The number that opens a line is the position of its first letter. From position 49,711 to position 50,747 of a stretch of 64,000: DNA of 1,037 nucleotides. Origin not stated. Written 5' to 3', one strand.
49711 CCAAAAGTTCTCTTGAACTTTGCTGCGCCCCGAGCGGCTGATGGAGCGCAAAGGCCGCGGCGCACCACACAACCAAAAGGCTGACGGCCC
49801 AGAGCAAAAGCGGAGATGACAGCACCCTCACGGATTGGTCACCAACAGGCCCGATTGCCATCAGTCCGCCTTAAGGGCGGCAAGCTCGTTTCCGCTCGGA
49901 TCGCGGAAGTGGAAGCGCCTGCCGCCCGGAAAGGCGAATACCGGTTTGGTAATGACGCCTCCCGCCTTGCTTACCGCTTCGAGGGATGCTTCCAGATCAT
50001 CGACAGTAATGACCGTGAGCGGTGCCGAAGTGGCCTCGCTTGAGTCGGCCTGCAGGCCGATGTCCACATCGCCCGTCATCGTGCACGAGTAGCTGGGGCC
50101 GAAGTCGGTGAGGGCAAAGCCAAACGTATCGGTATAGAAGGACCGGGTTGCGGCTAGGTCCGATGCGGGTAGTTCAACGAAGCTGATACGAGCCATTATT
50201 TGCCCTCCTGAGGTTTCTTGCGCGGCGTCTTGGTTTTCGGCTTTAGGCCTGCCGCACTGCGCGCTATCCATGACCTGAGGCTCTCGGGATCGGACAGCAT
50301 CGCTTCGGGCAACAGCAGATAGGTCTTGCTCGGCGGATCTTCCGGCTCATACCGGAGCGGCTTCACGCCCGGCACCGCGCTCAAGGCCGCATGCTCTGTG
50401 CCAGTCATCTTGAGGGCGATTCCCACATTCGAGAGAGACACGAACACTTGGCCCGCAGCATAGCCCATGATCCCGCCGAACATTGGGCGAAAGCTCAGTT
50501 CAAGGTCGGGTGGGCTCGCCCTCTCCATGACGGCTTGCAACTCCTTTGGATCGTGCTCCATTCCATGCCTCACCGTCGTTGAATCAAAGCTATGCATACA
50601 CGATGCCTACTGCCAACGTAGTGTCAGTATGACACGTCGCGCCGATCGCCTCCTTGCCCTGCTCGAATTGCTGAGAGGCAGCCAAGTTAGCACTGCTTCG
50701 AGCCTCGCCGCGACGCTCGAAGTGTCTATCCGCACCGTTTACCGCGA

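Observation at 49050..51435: Direct-repeat-bounded, integrase-free WYL cassette (rhomboid-VOC-TfoX / YafY) seated in a broken REP element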

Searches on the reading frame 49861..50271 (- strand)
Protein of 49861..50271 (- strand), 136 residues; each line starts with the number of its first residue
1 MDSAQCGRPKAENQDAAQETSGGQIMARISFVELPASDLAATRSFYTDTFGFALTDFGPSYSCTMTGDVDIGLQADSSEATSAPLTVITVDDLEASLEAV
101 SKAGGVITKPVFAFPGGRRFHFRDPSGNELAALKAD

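Call 5: search_protein_families(library=pfam, proteins=[window:49861-50271:-])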
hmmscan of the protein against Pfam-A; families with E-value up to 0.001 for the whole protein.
window:49861-50271:- (136 aa): 2 families
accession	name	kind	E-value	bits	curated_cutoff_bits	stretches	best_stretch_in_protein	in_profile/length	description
PF00903.31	Glyoxalase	-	3.5e-13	50.5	20.6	1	28-130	1-119/121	Glyoxalase/Bleomycin resistance protein/Dioxygenase superfamily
PF22677.2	Ble-like_N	-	2.6e-07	30.7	24.5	1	28-65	1-37/41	Bleomycin resistance protein-like N-terminal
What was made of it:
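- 49861..50196 (-): Single-domain VOC/glyoxalase protein resembling bleomycin-binding proteins (111 aa). Pfam PF00903 and PF22677 (call 5).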

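Call 64: search_solved_structures(query=window:49864-50196:-, max_evalue=0.01)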
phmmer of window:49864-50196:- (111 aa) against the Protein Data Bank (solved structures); distinct sequences matched with E-value up to 0.01: 16.
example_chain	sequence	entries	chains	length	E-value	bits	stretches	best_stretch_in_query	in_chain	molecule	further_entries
3oxh_A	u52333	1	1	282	7.2e-08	36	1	5-105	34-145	RV0577 PROTEIN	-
2r6u_A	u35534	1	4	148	1.7e-05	28.3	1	3-105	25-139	Uncharacterized protein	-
1jie_A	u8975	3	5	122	1.9e-05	28.2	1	9-103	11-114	bleomycin-binding protein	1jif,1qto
4gym_A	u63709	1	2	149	0.00024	24.6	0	2-75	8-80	Glyoxalase/bleomycin resistance protein/dioxygenase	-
5umw_A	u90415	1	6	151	0.00038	24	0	61-105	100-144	Glyoxalase/bleomycin resisance protein/dioxygenase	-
8stb_B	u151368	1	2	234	0.00061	23.3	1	5-106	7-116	Glyoxalase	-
8eo9_A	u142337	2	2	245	0.00069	23.2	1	5-106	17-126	Glyoxalase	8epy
9jt3_A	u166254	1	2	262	0.00082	22.9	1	5-106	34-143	Glyoxalase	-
1xrk_A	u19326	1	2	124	0.0013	22.3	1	8-104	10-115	Bleomycin resistance protein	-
3ey8_A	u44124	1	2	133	0.0018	21.9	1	5-105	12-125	Biphenyl-2,3-diol 1,2-dioxygenase III-related protein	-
2zhp_A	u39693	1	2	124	0.0026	21.3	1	8-104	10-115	Bleomycin resistance protein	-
1byl_A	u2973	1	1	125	0.0026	21.3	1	8-104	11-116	PROTEIN (BLEOMYCIN RESISTANCE PROTEIN)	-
6cky_A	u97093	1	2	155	0.0031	21.1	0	2-29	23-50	Glyoxalase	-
5ump_A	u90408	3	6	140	0.0033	21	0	4-105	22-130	Glyoxalase/bleomycin resisance protein/dioxygenase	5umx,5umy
5w27_A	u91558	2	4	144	0.0037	20.8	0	4-105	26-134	Glyoxalase/bleomycin resisance protein/dioxygenase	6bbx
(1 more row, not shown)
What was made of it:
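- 49861..50196 (-): Nearest solved structures are Rv0577 and bleomycin-binding proteins (call 64).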

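Call 74: search_protein_families(library=padloc, proteins=[window:49864-50196:-], max_evalue=0.001)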
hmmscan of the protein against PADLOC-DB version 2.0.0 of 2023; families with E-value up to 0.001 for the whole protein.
window:49864-50196:- (111 aa): 0 families

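Call 75: search_protein_families(library=ncbifam, proteins=[window:49864-50196:-], max_evalue=0.001)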
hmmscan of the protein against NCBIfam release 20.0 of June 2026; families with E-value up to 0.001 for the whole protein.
window:49864-50196:- (111 aa): 3 families
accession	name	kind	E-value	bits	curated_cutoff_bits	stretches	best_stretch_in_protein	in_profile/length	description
NF033156.1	ble_BLMA_gen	subfamily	2.6e-05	24.5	140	1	9-104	11-115/121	BLMA family bleomycin binding protein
NF000028.1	1567214_ble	exception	0.00016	21.8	250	1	9-104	11-115/122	BLMA family bleomycin binding protein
NF053614.1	AfsKbindKbpAStmc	equivalog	0.00062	19.5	250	1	4-108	129-229/231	AfsK-binding protein KbpA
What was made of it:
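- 49861..50196 (-): The BLMA family match is below its cut-off (call 75).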

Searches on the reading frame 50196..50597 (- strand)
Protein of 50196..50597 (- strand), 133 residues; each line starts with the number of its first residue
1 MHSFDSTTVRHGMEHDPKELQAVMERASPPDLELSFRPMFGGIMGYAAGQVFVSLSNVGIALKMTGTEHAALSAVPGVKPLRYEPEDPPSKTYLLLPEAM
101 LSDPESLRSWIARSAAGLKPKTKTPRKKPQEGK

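Call 5: search_protein_families(library=pfam, proteins=[window:50196-50597:-])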
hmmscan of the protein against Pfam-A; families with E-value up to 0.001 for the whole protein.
window:50196-50597:- (133 aa): 1 family
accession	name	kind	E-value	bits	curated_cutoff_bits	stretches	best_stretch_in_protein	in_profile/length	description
PF04993.18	TfoX_N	-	6.7e-11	42.6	30.1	1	34-116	9-89/91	TfoX N-terminal domain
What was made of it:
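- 50196..50561 (-): TfoX_N-only protein (121 aa as called in public assemblies; an upstream ATG at 50597 would give 133 aa). Pfam PF04993 (call 5).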

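Call 65: search_solved_structures(query=window:50199-50561:-, max_evalue=0.01)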
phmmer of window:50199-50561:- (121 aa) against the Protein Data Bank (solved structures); distinct sequences matched with E-value up to 0.01: 0.

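Call 74: search_protein_families(library=padloc, proteins=[window:50199-50561:-], max_evalue=0.001)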
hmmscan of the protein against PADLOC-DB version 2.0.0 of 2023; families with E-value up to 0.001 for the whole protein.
window:50199-50561:- (121 aa): 0 families

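Call 75: search_protein_families(library=ncbifam, proteins=[window:50199-50561:-], max_evalue=0.001)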
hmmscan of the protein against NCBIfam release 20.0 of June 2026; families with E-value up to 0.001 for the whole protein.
window:50199-50561:- (121 aa): 0 families
